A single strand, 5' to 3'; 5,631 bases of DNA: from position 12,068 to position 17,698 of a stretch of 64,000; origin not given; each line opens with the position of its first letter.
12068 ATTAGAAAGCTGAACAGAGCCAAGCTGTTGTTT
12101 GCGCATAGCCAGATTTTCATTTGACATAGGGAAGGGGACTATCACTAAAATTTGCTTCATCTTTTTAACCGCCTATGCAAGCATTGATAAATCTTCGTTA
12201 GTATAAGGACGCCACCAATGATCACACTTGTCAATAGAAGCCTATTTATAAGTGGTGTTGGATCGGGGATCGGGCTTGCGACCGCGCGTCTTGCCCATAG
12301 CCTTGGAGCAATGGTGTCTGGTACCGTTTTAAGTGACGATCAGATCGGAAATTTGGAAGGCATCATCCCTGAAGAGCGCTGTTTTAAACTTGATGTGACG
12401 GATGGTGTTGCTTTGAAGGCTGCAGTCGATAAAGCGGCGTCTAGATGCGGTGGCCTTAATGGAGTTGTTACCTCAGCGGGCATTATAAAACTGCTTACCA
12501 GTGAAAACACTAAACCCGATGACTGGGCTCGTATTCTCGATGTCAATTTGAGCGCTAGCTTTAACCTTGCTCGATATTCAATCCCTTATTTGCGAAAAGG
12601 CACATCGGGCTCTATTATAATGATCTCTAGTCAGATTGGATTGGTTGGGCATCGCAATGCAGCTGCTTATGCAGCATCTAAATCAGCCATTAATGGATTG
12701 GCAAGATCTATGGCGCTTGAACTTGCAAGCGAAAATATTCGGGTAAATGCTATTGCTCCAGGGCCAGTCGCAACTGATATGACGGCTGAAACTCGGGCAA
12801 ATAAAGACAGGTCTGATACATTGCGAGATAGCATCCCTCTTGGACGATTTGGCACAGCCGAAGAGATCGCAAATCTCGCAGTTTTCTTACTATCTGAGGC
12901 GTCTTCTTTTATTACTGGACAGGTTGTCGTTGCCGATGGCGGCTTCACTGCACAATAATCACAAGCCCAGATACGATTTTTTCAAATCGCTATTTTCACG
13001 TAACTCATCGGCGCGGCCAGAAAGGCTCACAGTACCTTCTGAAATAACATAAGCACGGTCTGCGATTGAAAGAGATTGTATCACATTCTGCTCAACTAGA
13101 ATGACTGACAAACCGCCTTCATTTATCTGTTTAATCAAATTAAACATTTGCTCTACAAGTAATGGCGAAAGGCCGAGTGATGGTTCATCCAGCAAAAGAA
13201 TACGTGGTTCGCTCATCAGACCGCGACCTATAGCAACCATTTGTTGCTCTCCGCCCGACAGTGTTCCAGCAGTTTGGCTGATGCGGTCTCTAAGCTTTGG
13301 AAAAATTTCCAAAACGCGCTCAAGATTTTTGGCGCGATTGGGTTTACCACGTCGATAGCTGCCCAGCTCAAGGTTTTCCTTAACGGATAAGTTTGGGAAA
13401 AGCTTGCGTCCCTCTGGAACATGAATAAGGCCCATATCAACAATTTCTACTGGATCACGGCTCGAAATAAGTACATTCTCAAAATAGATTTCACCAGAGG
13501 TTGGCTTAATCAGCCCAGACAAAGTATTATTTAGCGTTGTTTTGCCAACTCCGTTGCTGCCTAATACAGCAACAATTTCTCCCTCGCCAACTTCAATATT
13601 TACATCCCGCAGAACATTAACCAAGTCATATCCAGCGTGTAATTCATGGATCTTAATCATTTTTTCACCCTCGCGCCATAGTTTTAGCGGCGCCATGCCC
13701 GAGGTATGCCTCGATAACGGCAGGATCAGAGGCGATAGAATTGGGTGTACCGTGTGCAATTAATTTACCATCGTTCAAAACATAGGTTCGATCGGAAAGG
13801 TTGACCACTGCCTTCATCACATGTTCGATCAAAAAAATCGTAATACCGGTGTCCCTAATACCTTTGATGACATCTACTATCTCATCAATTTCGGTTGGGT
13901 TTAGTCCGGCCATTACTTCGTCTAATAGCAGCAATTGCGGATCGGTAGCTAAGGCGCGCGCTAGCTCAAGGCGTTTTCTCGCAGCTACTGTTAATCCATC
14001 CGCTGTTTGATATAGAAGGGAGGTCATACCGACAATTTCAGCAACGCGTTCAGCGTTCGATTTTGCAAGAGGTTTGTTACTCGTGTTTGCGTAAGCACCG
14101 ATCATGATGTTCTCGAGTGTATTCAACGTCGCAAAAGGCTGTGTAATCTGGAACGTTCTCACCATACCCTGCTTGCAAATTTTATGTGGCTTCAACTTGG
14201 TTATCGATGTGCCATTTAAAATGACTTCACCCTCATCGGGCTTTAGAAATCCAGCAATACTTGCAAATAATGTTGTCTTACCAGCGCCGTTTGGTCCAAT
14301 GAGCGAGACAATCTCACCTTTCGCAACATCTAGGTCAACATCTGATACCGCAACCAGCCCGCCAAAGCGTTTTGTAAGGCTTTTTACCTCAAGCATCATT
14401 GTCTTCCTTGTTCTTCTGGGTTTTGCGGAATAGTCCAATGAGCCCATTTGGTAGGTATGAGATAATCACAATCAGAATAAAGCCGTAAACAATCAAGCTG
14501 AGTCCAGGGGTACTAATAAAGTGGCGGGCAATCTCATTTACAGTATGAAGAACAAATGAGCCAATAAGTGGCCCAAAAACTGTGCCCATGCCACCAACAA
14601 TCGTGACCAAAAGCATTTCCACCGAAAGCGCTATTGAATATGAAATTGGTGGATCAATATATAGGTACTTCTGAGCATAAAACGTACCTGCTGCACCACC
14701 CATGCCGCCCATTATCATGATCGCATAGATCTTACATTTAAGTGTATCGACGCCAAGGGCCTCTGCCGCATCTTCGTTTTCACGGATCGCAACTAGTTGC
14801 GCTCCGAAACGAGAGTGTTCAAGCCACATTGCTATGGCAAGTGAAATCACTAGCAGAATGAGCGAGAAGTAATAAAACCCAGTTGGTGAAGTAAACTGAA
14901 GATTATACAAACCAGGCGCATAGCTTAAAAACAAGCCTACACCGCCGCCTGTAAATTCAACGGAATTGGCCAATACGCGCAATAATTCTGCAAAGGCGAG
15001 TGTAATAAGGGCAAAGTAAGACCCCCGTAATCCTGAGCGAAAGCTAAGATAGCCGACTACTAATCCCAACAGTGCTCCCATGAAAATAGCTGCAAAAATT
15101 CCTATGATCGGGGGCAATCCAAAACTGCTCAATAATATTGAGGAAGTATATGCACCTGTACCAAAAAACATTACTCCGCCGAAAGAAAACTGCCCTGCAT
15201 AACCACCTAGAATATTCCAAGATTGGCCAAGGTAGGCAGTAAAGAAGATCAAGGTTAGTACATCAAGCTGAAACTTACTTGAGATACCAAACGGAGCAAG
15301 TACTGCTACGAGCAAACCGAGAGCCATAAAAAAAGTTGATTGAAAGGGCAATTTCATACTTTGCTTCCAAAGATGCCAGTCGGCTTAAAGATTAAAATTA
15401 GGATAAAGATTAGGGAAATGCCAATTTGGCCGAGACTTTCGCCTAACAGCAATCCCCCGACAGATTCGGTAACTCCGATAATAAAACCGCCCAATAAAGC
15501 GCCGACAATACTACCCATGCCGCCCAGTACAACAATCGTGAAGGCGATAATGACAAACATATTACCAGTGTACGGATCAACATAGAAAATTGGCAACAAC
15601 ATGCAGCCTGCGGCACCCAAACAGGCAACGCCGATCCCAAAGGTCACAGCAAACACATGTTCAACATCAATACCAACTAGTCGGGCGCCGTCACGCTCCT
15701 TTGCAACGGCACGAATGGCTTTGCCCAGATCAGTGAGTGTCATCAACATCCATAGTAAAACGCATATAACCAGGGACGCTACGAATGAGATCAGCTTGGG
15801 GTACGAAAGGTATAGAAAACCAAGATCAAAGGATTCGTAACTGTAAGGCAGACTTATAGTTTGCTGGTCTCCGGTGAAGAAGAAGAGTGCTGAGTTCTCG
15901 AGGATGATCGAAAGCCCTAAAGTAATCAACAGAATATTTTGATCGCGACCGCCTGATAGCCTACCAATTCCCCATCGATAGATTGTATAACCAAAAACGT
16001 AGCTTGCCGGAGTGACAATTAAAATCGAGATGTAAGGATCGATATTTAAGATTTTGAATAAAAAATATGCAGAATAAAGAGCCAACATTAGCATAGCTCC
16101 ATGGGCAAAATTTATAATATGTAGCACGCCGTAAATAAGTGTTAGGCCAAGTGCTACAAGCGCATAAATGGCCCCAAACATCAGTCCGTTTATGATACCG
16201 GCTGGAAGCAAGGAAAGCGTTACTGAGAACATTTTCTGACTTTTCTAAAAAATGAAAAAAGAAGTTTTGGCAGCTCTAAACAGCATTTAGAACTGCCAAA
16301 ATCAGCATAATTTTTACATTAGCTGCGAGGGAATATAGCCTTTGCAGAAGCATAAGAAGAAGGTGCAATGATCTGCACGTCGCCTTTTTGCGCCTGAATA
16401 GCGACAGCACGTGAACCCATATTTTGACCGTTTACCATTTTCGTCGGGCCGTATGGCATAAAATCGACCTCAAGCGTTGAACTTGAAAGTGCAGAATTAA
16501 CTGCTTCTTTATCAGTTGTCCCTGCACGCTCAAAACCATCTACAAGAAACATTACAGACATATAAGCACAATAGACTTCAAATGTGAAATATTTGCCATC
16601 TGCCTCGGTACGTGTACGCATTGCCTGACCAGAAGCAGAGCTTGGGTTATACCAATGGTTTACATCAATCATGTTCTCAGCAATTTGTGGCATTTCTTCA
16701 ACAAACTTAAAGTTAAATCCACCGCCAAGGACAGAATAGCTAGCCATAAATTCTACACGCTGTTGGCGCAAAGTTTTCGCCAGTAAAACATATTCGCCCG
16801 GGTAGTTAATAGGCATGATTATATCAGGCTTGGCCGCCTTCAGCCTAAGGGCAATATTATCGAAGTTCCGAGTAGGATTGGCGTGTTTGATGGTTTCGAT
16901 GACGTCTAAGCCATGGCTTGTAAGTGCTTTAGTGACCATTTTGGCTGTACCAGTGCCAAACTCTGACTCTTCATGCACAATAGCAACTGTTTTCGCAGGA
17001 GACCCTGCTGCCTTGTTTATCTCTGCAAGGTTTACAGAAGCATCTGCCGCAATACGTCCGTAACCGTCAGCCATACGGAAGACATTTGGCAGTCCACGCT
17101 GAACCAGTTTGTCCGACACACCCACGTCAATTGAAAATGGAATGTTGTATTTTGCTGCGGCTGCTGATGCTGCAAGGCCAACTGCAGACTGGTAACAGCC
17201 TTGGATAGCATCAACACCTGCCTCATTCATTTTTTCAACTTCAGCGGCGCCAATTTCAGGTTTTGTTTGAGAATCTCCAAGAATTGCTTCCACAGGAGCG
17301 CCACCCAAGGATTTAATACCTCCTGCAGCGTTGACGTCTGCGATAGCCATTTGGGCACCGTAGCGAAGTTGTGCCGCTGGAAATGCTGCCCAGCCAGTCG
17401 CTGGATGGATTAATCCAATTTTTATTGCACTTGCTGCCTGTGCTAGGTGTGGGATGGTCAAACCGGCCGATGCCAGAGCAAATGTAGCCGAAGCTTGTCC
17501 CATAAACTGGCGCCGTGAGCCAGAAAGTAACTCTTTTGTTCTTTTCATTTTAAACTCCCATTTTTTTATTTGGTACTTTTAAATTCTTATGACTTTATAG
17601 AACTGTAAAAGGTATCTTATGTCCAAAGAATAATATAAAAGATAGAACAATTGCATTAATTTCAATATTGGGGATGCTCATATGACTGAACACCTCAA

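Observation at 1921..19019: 17-kb catabolic island combining lactam/hydantoin ring-opening with methylcitrate-type C-C chemistry; substrate unknown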

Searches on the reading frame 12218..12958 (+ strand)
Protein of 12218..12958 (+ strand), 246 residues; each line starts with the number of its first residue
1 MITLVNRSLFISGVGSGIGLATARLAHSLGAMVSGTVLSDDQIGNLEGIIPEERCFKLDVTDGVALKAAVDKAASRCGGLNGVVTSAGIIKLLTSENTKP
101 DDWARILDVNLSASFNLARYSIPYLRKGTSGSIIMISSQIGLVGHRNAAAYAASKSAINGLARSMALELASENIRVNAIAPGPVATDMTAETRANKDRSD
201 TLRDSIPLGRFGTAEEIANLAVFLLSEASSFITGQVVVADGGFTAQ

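Call 4: search_protein_families(library=pfam, proteins=[window:12218-12958:+])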
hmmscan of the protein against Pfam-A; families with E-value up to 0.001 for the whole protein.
window:12218-12958:+ (246 aa): 4 families
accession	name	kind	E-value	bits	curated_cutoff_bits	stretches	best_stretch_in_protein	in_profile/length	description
PF13561.12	adh_short_C2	-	7.6e-63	212.7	27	1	13-244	1-236/236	Enoyl-(Acyl carrier protein) reductase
PF00106.31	adh_short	-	4.4e-45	154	26.6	1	10-196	4-194/195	short chain dehydrogenase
PF08659.16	KR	-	3.3e-13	50.4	22.6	1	42-166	44-164/180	KR domain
PF23441.1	SDR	-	2.8e-11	43.7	27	1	15-243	18-255/258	SDR-like rossmann domain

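Call 6: search_protein_families(library=ncbifam, proteins=[window:12218-12958:+], max_evalue=0.00001)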
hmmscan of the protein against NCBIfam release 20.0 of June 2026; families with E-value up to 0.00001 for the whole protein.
window:12218-12958:+ (246 aa): 225 families (the best 25 are shown)
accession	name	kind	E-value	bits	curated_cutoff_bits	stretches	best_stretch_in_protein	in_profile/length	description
NF004791.0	PRK06138.1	equivalog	2.7e-59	200.5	312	1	4-246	3-252/252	SDR family oxidoreductase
NF009466.0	PRK12826.1-2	subfamily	4.2e-55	186.9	222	1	6-244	3-245/248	3-oxoacyl-ACP reductase FabG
NF052558.1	MBtsdlDhBudC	equivalog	5.3e-55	186.7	270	1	6-245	3-243/250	meso-2,3-butanediol dehydrogenase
TIGR01830.1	3oxo_ACP_reduc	equivalog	9e-55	186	297.75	1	10-243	2-238/239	3-oxoacyl-[acyl-carrier-protein] reductase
NF005559.1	PRK07231.1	subfamily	4.8e-52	176.9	215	1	5-244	3-248/249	glucose 1-dehydrogenase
NF004198.0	PRK05653.1-3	equivalog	1.8e-49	168.5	296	1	4-243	5-246/248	3-oxoacyl-ACP reductase FabG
NF004197.0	PRK05653.1-1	equivalog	2e-49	168.5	332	1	3-244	4-247/249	3-oxoacyl-ACP reductase FabG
NF005309.0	PRK06841.1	subfamily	2.3e-49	168.2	286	1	3-245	12-254/255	GolD/DthD family dehydrogenase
NF005681.0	PRK07478.1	subfamily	2.6e-47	161.4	267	1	2-244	2-250/254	SDR family oxidoreductase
TIGR01832.1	kduD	equivalog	3.6e-47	160.9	338.85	1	6-245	5-247/248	2-dehydro-3-deoxy-D-gluconate 5-dehydrogenase KduD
NF009468.0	PRK12826.1-4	equivalog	3e-46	158.2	318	1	3-243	4-247/256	SDR family oxidoreductase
NF053702.1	TrHdxCHCADhChcB1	equivalog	5.7e-46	156.9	400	1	6-245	4-242/250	trans-4-hydroxycyclohexanecarboxylate dehydrogenase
NF006074.0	PRK08220.1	equivalog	4.4e-45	154.2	312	1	3-244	5-248/251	2,3-dihydro-2,3-dihydroxybenzoate dehydrogenase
NF004199.0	PRK05653.1-4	equivalog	5.8e-45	153.8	301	1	4-243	3-245/247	3-oxoacyl-ACP reductase FabG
NF005390.0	PRK06935.1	equivalog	1.8e-44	152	369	1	4-245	13-257/258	2-dehydro-3-deoxy-D-gluconate 5-dehydrogenase KduD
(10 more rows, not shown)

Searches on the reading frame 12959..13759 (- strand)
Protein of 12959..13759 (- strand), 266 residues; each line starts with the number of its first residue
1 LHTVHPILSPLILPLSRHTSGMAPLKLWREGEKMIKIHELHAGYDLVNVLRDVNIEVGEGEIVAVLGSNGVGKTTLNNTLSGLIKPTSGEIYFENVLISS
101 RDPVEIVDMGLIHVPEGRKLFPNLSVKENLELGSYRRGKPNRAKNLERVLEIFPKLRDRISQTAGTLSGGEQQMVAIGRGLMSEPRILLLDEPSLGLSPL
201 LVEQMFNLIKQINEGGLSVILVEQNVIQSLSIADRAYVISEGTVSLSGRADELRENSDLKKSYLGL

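Call 4: search_protein_families(library=pfam, proteins=[window:12959-13759:-])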
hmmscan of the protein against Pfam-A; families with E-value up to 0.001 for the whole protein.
window:12959-13759:- (266 aa): 2 families
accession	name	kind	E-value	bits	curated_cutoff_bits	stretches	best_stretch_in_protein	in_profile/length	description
PF00005.33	ABC_tran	-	2.2e-30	106.5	25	1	50-194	1-136/137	ABC transporter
PF13304.12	AAA_21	-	3.4e-07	31.1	27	0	62-168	1-124/304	AAA domain, putative AbiEii toxin, Type IV TA system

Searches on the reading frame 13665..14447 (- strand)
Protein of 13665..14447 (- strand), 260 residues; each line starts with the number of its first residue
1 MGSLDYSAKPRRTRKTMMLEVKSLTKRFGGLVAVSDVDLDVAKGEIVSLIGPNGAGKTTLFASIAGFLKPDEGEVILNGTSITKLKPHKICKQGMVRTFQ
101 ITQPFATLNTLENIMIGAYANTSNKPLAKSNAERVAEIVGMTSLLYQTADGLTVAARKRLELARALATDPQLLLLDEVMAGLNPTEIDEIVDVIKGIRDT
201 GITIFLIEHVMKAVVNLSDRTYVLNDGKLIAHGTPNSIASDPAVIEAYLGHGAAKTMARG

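Call 4: search_protein_families(library=pfam, proteins=[window:13665-14447:-])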
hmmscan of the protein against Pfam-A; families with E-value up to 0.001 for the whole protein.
window:13665-14447:- (260 aa): 6 families
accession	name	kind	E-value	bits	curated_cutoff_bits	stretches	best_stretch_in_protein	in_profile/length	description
PF00005.33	ABC_tran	-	2.1e-27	96.9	25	1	35-179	2-136/137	ABC transporter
PF12399.14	BCA_ABC_TP_C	-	2.8e-11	43.2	25.5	1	228-254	1-27/27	Branched-chain amino acid ATP-binding cassette transporter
PF13304.12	AAA_21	-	2.5e-06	28.2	27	0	47-67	2-22/304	AAA domain, putative AbiEii toxin, Type IV TA system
PF13481.12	AAA_25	-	8.9e-05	22.6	27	1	41-212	30-192/195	AAA domain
PF02463.25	SMC_N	-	0.00077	19.4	40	0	45-65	25-45/220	RecF/RecN/SMC N terminal domain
PF13476.12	AAA_23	-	0.00082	20.5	27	0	35-67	11-42/201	AAA domain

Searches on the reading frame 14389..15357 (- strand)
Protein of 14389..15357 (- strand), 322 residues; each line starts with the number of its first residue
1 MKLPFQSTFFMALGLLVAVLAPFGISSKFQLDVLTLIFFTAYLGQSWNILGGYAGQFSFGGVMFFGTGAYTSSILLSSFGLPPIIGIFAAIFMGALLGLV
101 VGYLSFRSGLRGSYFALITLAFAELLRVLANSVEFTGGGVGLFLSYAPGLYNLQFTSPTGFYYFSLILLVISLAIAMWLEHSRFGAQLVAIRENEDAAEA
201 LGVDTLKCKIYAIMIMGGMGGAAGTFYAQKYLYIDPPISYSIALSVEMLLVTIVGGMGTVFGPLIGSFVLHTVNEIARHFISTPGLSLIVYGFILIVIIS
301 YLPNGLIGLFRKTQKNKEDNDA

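Call 4: search_protein_families(library=pfam, proteins=[window:14389-15357:-])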
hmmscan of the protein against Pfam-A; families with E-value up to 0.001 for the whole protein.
window:14389-15357:- (322 aa): 1 family
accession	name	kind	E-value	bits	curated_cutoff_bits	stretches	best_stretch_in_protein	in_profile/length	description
PF02653.21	BPD_transp_2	-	5.4e-39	134.4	26.8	1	32-298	4-268/269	Branched-chain amino acid transport system / permease component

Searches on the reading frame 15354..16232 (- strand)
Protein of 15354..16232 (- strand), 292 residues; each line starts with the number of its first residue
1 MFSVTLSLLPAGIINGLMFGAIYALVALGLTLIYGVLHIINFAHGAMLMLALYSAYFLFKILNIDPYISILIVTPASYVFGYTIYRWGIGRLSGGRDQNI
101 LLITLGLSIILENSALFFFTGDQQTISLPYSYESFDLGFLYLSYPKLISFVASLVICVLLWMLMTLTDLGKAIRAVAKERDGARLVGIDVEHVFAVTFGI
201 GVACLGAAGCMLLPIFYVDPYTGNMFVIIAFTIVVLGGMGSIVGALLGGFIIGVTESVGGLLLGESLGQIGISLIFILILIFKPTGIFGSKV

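Call 4: search_protein_families(library=pfam, proteins=[window:15354-16232:-])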
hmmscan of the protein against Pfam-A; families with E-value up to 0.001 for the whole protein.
window:15354-16232:- (292 aa): 1 family
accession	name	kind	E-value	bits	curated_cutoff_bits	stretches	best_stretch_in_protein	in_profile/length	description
PF02653.21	BPD_transp_2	-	2.7e-38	132.1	26.8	1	13-279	2-268/269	Branched-chain amino acid transport system / permease component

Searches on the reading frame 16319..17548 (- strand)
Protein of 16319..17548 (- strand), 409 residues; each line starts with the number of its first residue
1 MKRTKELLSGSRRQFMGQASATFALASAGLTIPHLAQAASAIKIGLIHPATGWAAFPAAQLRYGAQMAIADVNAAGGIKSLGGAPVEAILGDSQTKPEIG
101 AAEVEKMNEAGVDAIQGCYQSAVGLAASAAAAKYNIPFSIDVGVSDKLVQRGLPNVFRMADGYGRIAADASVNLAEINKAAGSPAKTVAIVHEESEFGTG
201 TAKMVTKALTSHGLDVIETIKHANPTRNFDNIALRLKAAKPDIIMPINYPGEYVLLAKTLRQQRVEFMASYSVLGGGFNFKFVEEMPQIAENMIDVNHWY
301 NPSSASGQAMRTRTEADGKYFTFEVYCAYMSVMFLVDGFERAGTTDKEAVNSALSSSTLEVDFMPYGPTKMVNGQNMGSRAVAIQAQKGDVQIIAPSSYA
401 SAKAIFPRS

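Call 4: search_protein_families(library=pfam, proteins=[window:16319-17548:-])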
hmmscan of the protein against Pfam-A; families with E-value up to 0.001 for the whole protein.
window:16319-17548:- (409 aa): 3 families
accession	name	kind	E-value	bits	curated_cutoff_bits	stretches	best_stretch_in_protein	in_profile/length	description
PF13458.12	Peripla_BP_6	-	1.4e-47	163.5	31.7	1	42-385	2-336/343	Periplasmic binding protein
PF13433.12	Peripla_BP_5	-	1.4e-14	54.4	27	1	42-122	1-79/363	Periplasmic binding protein domain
PF01094.35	ANF_receptor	-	2.3e-07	30.6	25.4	1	65-392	6-333/353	Receptor family ligand binding region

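Call 6: search_protein_families(library=ncbifam, proteins=[window:16319-17548:-], max_evalue=0.00001)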
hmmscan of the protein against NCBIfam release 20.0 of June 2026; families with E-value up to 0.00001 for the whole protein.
window:16319-17548:- (409 aa): 3 families
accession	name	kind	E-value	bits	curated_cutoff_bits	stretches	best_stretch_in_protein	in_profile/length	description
NF011933.0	PRK15404.1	subfamily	7.5e-18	64.7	477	1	24-360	10-336/370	high-affinity branched-chain amino acid ABC transporter substrate-binding protein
TIGR03407.1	urea_ABC_UrtA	exception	1.1e-10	41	492.75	1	42-122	1-79/361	urea ABC transporter substrate-binding protein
TIGR03669.1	urea_ABC_arch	equivalog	3.7e-08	32.8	494.8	0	188-362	136-312/375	urea ABC transporter substrate-binding protein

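Call 29: search_solved_structures(query=window:16319-17548:-, max_evalue=0.00001)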
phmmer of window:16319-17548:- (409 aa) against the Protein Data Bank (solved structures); distinct sequences matched with E-value up to 0.00001: 11.
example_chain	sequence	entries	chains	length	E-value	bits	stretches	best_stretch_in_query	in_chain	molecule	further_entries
8wch_A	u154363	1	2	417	6.4e-32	114.2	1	28-407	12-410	Probable Leu/Ile/Val-binding protein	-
4n0q_A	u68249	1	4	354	3.4e-15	59.2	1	41-354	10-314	Leu/Ile/Val-binding protein homolog 3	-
3ip5_A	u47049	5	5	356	7.7e-13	51.4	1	46-356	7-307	ABC transporter, substrate binding protein (Amino acid)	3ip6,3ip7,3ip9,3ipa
3ipc_A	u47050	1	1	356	6.1e-12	48.5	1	46-356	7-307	ABC transporter, substrate binding protein (Amino acid)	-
3i09_A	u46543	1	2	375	3e-10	42.9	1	39-363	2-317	Periplasmic branched-chain amino acid-binding protein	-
3i45_A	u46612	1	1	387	2.5e-09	39.9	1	40-355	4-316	Twin-arginine translocation pathway signal protein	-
2lbp_A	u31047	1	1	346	4.9e-09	38.9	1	46-351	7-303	LEUCINE-BINDING PROTEIN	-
1usg_A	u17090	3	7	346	5.7e-09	38.7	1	60-351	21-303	LEUCINE-SPECIFIC BINDING PROTEIN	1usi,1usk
1z15_A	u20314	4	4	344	2.4e-07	33.3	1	42-268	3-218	Leu/Ile/Val-binding protein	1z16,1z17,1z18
2liv_A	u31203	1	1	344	7.9e-07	31.6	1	42-268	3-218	LEUCINE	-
8z0g_A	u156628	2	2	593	4.1e-06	29.3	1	62-268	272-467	Leu/Ile/Val-binding protein,Leu/Ile/Val-binding protein,mNeonGreen | NeIle,Leu/Ile/Val-binding protein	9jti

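Call 88: search_solved_structures(query=window:16319-17548:-, max_evalue=1e-20, show_alignments=1)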
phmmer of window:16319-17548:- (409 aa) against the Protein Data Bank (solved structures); distinct sequences matched with E-value up to 1e-20: 1.
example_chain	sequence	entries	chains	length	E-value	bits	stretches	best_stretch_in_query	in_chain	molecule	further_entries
8wch_A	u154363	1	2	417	6.4e-32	114.2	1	28-407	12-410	Probable Leu/Ile/Val-binding protein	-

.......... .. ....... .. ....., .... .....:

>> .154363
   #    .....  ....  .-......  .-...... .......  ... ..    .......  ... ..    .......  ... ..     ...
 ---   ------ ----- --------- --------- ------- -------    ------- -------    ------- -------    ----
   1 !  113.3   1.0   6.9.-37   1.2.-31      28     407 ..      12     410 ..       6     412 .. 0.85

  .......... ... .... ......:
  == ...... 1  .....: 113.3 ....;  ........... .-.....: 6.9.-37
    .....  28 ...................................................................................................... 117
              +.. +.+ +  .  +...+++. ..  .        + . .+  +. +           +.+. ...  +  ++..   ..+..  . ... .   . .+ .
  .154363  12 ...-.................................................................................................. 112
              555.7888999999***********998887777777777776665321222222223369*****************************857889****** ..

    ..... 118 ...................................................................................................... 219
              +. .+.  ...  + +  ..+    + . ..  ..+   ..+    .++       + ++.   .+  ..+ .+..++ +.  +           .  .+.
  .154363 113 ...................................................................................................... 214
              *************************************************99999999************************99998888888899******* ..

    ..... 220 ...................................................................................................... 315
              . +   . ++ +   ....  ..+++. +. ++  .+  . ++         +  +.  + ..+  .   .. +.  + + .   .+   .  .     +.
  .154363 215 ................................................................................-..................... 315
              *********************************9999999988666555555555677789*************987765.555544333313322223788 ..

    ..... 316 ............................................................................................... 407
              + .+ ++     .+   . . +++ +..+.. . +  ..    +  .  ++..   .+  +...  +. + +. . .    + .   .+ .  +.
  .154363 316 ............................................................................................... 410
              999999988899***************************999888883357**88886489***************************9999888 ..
